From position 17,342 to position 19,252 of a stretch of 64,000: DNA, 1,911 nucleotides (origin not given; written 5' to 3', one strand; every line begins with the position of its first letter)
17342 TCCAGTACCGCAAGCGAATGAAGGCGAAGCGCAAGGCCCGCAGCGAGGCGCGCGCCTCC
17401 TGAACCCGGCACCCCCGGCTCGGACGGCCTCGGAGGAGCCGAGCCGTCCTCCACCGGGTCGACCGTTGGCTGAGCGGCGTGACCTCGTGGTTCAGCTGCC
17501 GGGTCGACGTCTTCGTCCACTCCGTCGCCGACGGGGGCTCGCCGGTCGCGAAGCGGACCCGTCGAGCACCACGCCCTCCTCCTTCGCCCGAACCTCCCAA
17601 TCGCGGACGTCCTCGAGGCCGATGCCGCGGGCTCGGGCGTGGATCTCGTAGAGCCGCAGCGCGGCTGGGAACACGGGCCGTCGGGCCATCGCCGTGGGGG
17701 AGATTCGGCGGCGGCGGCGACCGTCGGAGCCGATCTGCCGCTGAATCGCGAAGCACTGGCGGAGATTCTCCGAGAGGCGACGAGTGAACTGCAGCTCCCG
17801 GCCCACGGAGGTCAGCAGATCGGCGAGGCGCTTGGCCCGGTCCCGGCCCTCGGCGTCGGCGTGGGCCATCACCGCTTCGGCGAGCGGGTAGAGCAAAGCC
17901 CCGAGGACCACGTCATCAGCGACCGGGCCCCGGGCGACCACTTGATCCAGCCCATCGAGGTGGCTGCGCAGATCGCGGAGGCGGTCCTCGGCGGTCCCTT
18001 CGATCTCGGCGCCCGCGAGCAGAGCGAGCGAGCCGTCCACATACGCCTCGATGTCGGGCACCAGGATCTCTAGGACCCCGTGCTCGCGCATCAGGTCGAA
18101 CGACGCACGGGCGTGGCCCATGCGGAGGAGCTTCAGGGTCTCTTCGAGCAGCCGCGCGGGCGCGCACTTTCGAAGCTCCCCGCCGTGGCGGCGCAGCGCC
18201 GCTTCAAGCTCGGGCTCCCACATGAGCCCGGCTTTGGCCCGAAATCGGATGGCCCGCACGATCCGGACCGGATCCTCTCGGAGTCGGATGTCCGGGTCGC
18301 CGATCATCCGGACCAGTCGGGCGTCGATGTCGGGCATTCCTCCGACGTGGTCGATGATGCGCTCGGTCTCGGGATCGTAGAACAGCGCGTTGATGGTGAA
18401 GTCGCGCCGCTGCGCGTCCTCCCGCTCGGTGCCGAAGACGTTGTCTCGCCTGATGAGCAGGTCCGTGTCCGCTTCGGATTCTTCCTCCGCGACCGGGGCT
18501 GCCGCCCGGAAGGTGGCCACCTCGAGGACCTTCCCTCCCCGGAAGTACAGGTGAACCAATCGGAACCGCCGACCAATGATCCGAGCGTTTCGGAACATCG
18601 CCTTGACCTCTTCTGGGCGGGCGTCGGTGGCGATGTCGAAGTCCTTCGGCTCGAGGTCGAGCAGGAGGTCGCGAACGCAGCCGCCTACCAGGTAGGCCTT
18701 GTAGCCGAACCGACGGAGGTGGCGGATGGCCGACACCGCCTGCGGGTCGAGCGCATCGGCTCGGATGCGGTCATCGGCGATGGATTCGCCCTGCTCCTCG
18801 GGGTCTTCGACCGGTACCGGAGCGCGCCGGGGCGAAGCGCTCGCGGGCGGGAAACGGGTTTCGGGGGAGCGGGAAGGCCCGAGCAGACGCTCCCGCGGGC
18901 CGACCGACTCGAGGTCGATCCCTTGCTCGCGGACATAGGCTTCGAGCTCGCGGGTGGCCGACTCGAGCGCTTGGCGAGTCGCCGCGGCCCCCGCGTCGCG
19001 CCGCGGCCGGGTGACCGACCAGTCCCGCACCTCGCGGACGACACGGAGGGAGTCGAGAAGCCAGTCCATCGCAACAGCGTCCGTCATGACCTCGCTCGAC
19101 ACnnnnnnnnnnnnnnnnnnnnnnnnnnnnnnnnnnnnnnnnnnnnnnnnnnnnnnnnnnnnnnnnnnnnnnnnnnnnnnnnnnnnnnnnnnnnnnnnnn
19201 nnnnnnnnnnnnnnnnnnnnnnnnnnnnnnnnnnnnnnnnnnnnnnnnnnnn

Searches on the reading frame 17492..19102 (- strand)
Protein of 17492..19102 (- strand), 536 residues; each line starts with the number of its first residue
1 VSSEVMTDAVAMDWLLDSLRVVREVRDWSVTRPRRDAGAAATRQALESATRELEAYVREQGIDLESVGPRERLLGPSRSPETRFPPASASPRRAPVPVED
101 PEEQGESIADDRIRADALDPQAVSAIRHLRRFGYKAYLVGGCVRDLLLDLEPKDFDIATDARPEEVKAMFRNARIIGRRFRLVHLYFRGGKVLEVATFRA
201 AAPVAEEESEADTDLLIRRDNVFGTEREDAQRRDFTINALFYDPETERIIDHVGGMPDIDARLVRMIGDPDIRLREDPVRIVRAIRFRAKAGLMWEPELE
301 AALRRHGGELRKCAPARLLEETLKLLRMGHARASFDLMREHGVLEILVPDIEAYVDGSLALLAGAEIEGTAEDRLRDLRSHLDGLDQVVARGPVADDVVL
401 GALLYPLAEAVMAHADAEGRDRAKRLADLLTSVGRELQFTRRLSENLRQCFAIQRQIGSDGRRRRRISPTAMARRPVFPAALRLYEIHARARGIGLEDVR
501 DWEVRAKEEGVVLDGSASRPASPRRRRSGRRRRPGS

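Call 97: search_protein_families(library=pfam, proteins=[window:17492-19102:-], max_evalue=0.0001)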
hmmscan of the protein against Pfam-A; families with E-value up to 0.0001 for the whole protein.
window:17492-19102:- (536 aa): 2 families
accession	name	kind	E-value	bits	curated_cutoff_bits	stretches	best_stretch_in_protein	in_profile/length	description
PF01743.26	PolyA_pol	-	3.6e-35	121.5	23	1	136-265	1-126/126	Poly A polymerase head domain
PF12627.12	PolyA_pol_RNAbd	-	1.3e-15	57.4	22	1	296-353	5-62/64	Probable RNA and SrmB- binding site of polymerase A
